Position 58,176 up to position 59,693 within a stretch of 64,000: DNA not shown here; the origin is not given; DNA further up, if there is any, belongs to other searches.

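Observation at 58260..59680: IS200/IS605-family TnpB-only element inside a phage genome, with LE/RE hairpins sharing an identical CTAAAGA loop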

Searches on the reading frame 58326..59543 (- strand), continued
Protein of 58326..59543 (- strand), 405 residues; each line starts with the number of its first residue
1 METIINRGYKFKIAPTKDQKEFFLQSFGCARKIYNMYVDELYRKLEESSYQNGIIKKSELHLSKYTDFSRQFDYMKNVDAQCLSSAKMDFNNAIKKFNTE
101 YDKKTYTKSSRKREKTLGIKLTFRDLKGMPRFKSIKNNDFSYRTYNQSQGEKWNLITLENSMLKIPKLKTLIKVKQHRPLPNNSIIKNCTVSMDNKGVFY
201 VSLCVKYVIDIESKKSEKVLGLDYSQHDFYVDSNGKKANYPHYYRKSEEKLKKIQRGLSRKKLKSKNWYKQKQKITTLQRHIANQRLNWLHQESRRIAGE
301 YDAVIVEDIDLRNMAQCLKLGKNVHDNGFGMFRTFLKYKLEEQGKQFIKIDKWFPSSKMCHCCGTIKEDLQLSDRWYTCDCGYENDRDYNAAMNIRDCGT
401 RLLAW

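Call 21: find_encoding_contigs(protein=P0002, flank=3000, max_places=6)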
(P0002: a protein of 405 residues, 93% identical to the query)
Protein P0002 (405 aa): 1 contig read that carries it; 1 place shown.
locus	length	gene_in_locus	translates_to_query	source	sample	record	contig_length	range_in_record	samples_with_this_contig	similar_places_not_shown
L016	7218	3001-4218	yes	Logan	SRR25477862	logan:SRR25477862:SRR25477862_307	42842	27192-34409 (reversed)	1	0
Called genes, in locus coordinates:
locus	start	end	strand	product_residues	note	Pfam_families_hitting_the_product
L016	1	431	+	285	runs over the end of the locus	PF01145:Band_7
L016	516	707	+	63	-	-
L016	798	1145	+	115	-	-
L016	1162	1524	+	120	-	-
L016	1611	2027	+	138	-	PF11195:Tad2-like (weak)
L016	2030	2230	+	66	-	PF11195:Tad2-like (weak)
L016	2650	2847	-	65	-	PF01381:HTH_3 (weak), PF13443:HTH_26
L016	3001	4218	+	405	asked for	PF12323:HTH_OrfB_IS605, PF01385:OrfB_IS605, PF07282:Cas12f1-like_TNB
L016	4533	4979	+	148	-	-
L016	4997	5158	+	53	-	-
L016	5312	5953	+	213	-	-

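Call 22: find_encoding_contigs(protein=P0004, flank=3000, max_places=6)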
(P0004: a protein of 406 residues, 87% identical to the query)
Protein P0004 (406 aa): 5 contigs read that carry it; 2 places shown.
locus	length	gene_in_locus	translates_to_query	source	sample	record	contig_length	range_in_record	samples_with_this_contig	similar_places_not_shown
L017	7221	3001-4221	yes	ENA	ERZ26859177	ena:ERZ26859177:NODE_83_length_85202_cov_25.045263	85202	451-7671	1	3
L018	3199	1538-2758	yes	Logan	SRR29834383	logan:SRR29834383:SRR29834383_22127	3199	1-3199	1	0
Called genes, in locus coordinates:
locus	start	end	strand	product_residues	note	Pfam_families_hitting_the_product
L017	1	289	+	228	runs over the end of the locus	PF02511:Thy1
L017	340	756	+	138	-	-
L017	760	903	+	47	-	-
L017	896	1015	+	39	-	-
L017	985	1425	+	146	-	PF01555:N6_N4_Mtase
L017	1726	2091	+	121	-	PF01555:N6_N4_Mtase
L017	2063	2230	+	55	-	-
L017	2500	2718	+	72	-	-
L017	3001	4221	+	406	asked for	PF12323:HTH_OrfB_IS605, PF01385:OrfB_IS605, PF07282:Cas12f1-like_TNB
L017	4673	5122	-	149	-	-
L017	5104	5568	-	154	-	-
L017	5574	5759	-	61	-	-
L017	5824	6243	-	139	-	-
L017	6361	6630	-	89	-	-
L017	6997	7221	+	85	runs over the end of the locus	-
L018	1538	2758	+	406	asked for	PF12323:HTH_OrfB_IS605, PF01385:OrfB_IS605, PF07282:Cas12f1-like_TNB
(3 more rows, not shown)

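Call 23: find_encoding_contigs(protein=P0017, flank=3000, max_places=6)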
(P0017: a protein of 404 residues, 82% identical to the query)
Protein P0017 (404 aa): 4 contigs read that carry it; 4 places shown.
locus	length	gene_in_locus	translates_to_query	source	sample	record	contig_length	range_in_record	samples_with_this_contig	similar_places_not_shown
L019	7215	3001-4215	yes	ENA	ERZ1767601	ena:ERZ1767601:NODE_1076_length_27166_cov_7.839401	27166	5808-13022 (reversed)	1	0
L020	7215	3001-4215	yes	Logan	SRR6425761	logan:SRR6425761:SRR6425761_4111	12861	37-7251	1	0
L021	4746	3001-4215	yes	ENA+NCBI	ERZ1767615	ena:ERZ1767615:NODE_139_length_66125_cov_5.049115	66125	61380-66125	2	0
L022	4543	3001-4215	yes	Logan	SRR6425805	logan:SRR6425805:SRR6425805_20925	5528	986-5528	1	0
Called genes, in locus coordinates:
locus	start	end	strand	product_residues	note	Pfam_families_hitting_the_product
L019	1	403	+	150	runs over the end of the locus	-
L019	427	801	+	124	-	-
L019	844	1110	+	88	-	-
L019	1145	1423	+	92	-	-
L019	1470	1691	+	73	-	-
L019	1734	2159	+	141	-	-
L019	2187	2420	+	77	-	-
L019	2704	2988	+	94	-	PF01797:Y1_Tnp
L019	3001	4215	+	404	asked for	PF12323:HTH_OrfB_IS605, PF01385:OrfB_IS605, PF07282:Cas12f1-like_TNB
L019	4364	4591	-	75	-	PF01381:HTH_3 (weak)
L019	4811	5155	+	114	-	PF02452:PemK_toxin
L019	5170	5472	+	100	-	-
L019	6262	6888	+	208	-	-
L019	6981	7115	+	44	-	PF01381:HTH_3, PF13443:HTH_26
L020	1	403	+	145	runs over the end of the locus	?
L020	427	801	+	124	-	-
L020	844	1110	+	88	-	-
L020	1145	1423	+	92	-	-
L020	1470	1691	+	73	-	-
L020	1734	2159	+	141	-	-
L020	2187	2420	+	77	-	-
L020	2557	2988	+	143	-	PF01797:Y1_Tnp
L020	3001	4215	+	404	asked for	PF12323:HTH_OrfB_IS605, PF01385:OrfB_IS605, PF07282:Cas12f1-like_TNB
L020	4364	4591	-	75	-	PF01381:HTH_3 (weak)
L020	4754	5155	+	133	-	PF02452:PemK_toxin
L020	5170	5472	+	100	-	-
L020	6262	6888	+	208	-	-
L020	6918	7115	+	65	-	PF12844:HTH_19 (weak), PF01381:HTH_3, PF13443:HTH_26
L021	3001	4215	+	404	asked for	PF12323:HTH_OrfB_IS605, PF01385:OrfB_IS605, PF07282:Cas12f1-like_TNB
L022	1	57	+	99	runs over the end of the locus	-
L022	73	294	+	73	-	-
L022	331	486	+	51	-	-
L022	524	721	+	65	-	-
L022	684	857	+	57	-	-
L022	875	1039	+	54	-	-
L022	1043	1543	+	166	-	-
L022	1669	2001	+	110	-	-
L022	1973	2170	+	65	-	-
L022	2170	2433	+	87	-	-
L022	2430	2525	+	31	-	-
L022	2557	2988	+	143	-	PF01797:Y1_Tnp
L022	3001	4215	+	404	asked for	PF12323:HTH_OrfB_IS605, PF01385:OrfB_IS605, PF07282:Cas12f1-like_TNB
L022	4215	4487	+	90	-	-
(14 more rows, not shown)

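Call 31: find_related_loci(query=window:58326-59543:-, collection=genome_contigs, flank=2500)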
Query window:58326-59543:- (405 aa) in genome_contigs; peptide patterns used: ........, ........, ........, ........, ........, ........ (x = any residue, [..] = any of these).
77 stretches matched a pattern; 56 encode a relative of the query (tblastn E <= 1e-3); 56 distinct loci.
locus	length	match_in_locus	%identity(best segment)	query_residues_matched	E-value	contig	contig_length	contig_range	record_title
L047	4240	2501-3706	82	4-405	0e+0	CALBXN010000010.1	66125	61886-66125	MAG TPA_asm: uncultured Treponema sp. isolate SRR6425805_bin.27_CONCOCT_v1.1_MAG genome assembly, contig: ERZ1767615.139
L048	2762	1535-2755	80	1-405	0e+0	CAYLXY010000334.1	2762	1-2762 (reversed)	MAG TPA_asm: uncultured Clostridiaceae bacterium isolate binchicken_co157_213 genome assembly, contig: NODE_92653_length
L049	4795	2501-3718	55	1-405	7e-153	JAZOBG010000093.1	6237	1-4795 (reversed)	MAG: Oscillospiraceae bacterium isolate T1900044758_TS20190224.MAGScoT_cleanbin_000079 SGB_2329_k141_1024079, whole geno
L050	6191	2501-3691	54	6-405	1e-140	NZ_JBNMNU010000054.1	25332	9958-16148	MAG: Clostridium sp. isolate 3300053697_61 Ga0535652_0002232, whole genome shotgun sequence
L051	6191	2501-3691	53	6-405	2e-134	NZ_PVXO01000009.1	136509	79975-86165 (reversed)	Clostridium liquoris strain DSM 100320 CLLI_contig000009, whole genome shotgun sequence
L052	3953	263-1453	52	6-405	1e-134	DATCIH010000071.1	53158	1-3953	MAG TPA_asm: Clostridiaceae bacterium isolate SMAG_U7854 k141_50688, whole genome shotgun sequence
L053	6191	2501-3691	53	6-405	3e-133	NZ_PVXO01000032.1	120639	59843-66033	Clostridium liquoris strain DSM 100320 CLLI_contig000032, whole genome shotgun sequence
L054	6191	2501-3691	53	6-405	9e-130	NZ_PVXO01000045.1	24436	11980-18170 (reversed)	Clostridium liquoris strain DSM 100320 CLLI_contig000045, whole genome shotgun sequence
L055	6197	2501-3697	49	7-403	1e-123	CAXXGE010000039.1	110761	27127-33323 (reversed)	MAG: Vallitaleaceae bacterium isolate 2a2b7994-b44a-4ebb-a176-ceeb0f7df594 genome assembly, contig: contig_39, whole gen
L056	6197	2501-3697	49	7-403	1e-123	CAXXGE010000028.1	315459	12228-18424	MAG: Vallitaleaceae bacterium isolate 2a2b7994-b44a-4ebb-a176-ceeb0f7df594 genome assembly, contig: contig_28, whole gen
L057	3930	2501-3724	45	14-404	4e-107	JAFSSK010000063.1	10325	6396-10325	MAG: Clostridia bacterium isolate RGIG3431 Goat_Rumen.Co__c1041063, whole genome shotgun sequence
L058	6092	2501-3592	43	6-404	2e-99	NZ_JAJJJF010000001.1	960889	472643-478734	Bacillus piscicola strain FBU1786 1, whole genome shotgun sequence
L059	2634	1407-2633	42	8-403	5e-99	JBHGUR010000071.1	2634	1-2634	MAG: Ectobacillus sp. isolate bin.003_AW k141_540, whole genome shotgun sequence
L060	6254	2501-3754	41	2-403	1e-95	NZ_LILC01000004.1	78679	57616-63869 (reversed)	Priestia koreensis strain DSM 16467 scaffold15, whole genome shotgun sequence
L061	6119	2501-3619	40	2-404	5e-95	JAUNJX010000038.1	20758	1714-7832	MAG: Clostridia bacterium isolate S2R_St_10 NODE_656_length_20758_cov_8.928706, whole genome shotgun sequence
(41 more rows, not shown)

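Call 48: search_protein_families(library=pfam, proteins=[L020:2557-2988:+], max_evalue=0.01)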
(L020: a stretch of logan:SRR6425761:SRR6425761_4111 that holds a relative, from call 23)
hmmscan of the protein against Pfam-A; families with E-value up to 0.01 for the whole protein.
L020:2557-2988:+ (143 aa): 1 family
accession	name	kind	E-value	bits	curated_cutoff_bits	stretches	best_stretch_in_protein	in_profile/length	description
PF01797.21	Y1_Tnp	-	5.2e-35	120.6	23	1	23-142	3-121/121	Transposase IS200 like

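Call 75: find_encoding_contigs(protein=P0028, flank=2500, max_places=8)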
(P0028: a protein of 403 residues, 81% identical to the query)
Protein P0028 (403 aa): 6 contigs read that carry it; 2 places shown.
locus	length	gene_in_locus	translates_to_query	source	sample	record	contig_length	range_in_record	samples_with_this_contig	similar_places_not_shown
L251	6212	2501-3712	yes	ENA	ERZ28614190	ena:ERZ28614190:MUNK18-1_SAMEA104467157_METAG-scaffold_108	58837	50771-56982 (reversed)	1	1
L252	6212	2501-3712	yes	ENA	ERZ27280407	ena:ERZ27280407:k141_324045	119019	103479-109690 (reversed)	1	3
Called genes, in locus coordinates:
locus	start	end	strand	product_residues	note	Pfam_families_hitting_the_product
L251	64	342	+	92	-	-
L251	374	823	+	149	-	-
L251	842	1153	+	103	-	-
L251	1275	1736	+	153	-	-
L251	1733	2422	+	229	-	-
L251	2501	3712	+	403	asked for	PF12323:HTH_OrfB_IS605, PF01385:OrfB_IS605, PF07282:Cas12f1-like_TNB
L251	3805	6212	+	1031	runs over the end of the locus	-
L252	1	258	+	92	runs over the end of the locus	-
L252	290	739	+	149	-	-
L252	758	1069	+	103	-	-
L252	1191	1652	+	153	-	-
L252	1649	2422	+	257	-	-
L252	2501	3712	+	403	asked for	PF12323:HTH_OrfB_IS605, PF01385:OrfB_IS605, PF07282:Cas12f1-like_TNB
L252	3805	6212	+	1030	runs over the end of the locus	-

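Call 76: find_encoding_contigs(protein=P0040, flank=2500, max_places=8)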
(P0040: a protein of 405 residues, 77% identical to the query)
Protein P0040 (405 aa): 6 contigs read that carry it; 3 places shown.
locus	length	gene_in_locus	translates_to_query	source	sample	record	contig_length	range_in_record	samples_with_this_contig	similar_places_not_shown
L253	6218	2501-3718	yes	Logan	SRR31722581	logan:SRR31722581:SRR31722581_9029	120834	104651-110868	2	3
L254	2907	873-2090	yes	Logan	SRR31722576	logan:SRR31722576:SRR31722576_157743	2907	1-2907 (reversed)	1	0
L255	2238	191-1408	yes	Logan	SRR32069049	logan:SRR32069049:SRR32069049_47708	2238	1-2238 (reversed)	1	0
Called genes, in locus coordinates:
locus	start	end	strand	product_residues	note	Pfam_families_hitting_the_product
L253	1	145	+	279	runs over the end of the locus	PF01555:N6_N4_Mtase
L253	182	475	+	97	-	-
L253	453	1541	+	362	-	-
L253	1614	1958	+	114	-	-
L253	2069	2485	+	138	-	PF01797:Y1_Tnp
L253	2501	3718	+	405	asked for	PF12323:HTH_OrfB_IS605, PF01385:OrfB_IS605, PF07282:Cas12f1-like_TNB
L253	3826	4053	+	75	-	-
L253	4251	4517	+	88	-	-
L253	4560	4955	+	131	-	-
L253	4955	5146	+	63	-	-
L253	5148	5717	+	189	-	PF16473:Rv2179c-like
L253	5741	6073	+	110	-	-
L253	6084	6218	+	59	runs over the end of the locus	-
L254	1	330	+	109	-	?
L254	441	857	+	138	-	PF01797:Y1_Tnp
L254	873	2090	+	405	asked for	PF12323:HTH_OrfB_IS605, PF01385:OrfB_IS605, PF07282:Cas12f1-like_TNB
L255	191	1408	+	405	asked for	PF12323:HTH_OrfB_IS605, PF01385:OrfB_IS605, PF07282:Cas12f1-like_TNB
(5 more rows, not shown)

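Call 77: find_encoding_contigs(protein=P0010, flank=2500, max_places=8)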
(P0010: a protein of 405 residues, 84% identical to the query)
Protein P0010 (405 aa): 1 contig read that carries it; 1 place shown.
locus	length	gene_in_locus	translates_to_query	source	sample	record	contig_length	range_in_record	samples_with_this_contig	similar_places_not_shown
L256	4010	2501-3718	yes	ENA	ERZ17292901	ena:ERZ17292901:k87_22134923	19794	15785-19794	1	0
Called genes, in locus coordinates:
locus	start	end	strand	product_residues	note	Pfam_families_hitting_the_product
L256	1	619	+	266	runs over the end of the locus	-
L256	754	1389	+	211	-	-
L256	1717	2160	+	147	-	PF01797:Y1_Tnp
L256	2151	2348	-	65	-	PF01381:HTH_3 (weak), PF13443:HTH_26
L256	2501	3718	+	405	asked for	PF12323:HTH_OrfB_IS605, PF01385:OrfB_IS605, PF07282:Cas12f1-like_TNB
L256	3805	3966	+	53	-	-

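Call 78: find_encoding_contigs(protein=P0034, flank=2500, max_places=8)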
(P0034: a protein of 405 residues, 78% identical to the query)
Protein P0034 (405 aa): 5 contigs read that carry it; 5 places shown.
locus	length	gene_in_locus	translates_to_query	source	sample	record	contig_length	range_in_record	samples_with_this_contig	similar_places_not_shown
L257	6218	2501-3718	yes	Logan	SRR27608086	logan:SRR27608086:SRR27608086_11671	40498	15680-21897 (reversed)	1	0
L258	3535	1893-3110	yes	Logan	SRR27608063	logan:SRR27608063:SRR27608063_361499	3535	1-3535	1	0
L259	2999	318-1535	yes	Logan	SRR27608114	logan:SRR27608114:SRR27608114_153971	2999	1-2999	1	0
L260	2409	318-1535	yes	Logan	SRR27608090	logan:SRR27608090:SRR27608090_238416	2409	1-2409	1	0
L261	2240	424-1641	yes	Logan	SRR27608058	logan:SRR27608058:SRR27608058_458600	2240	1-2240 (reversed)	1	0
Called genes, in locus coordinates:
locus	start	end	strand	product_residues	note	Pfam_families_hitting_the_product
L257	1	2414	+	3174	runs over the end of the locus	PF10145:PhageMin_Tail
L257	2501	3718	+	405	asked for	PF12323:HTH_OrfB_IS605, PF01385:OrfB_IS605, PF07282:Cas12f1-like_TNB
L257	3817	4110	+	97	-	-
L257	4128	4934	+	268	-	PF20195:DUF6558, PF20753:DUF6558_C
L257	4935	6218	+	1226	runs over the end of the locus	-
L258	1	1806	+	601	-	?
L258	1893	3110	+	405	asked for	PF12323:HTH_OrfB_IS605, PF01385:OrfB_IS605, PF07282:Cas12f1-like_TNB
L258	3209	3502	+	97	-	-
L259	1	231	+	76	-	?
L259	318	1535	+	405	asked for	PF12323:HTH_OrfB_IS605, PF01385:OrfB_IS605, PF07282:Cas12f1-like_TNB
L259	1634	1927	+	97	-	-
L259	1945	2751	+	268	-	PF20195:DUF6558, PF20753:DUF6558_C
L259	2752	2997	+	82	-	?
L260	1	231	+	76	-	?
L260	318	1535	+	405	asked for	PF12323:HTH_OrfB_IS605, PF01385:OrfB_IS605, PF07282:Cas12f1-like_TNB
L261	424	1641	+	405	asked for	PF12323:HTH_OrfB_IS605, PF01385:OrfB_IS605, PF07282:Cas12f1-like_TNB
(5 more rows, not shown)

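Call 82: list_cluster_members(proteins=[P0001, P0002])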
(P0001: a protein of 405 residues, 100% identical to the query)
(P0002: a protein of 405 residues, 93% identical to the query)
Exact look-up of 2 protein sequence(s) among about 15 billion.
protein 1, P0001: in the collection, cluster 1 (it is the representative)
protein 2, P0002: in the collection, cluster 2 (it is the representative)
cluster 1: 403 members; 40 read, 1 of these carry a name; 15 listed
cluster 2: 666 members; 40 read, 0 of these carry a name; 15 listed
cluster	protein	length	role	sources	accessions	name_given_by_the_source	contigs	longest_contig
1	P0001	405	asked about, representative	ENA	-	-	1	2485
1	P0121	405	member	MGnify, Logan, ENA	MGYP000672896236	FL=1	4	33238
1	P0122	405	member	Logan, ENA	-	-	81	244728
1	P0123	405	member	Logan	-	-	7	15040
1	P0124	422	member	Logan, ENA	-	-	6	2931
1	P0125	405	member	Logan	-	-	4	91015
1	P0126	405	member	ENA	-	-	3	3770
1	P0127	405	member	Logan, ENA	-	-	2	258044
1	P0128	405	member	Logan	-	-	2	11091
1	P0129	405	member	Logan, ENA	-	-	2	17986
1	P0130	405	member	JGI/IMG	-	-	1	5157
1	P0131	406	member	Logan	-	-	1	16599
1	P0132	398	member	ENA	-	-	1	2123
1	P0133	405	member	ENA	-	-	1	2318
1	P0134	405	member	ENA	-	-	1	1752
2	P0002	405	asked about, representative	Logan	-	-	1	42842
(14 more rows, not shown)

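Call 83: find_encoding_contigs(protein=P0122, flank=2500, max_places=10)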
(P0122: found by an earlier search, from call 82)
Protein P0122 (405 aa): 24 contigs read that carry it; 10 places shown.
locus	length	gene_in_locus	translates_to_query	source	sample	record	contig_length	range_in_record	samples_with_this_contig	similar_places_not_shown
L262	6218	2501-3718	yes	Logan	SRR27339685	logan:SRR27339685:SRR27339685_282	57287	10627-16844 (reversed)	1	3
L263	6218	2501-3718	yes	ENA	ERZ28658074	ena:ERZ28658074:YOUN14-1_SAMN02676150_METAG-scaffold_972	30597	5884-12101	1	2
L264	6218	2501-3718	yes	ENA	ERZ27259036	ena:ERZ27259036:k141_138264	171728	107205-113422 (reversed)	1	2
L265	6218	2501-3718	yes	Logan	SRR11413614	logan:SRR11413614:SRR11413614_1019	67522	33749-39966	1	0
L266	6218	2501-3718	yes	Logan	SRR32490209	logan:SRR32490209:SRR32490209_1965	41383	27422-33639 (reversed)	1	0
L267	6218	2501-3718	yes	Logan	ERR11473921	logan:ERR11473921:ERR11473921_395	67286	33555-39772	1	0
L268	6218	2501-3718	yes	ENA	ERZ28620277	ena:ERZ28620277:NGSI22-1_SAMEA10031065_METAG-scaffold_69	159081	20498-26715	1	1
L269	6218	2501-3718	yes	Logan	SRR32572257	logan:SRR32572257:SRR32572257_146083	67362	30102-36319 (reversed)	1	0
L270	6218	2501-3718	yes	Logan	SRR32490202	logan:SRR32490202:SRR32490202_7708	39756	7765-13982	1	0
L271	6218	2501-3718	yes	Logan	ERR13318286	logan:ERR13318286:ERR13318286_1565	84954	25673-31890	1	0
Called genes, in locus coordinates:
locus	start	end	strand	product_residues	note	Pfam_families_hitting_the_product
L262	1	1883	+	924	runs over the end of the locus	PF05183:RdRP (weak)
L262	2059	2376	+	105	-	-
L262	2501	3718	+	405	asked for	PF12323:HTH_OrfB_IS605, PF01385:OrfB_IS605, PF07282:Cas12f1-like_TNB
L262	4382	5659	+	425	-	PF00753:Lactamase_B (weak), PF10996:Beta-Casp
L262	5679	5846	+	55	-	-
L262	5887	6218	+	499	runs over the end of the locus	-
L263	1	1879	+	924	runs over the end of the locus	PF05183:RdRP (weak)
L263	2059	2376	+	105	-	-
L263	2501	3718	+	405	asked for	PF12323:HTH_OrfB_IS605, PF01385:OrfB_IS605, PF07282:Cas12f1-like_TNB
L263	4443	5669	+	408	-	PF10996:Beta-Casp, PF07521:RMMBL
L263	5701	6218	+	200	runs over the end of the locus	PF00574:CLP_protease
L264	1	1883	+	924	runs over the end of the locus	PF05183:RdRP (weak)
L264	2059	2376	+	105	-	-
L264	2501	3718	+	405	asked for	PF12323:HTH_OrfB_IS605, PF01385:OrfB_IS605, PF07282:Cas12f1-like_TNB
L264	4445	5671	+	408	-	PF10996:Beta-Casp, PF07521:RMMBL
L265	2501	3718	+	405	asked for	PF12323:HTH_OrfB_IS605, PF01385:OrfB_IS605, PF07282:Cas12f1-like_TNB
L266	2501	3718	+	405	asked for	PF12323:HTH_OrfB_IS605, PF01385:OrfB_IS605, PF07282:Cas12f1-like_TNB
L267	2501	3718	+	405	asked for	PF12323:HTH_OrfB_IS605, PF01385:OrfB_IS605, PF07282:Cas12f1-like_TNB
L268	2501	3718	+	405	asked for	PF12323:HTH_OrfB_IS605, PF01385:OrfB_IS605, PF07282:Cas12f1-like_TNB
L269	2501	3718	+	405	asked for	PF12323:HTH_OrfB_IS605, PF01385:OrfB_IS605, PF07282:Cas12f1-like_TNB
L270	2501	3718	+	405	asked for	PF12323:HTH_OrfB_IS605, PF01385:OrfB_IS605, PF07282:Cas12f1-like_TNB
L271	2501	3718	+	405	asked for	PF12323:HTH_OrfB_IS605, PF01385:OrfB_IS605, PF07282:Cas12f1-like_TNB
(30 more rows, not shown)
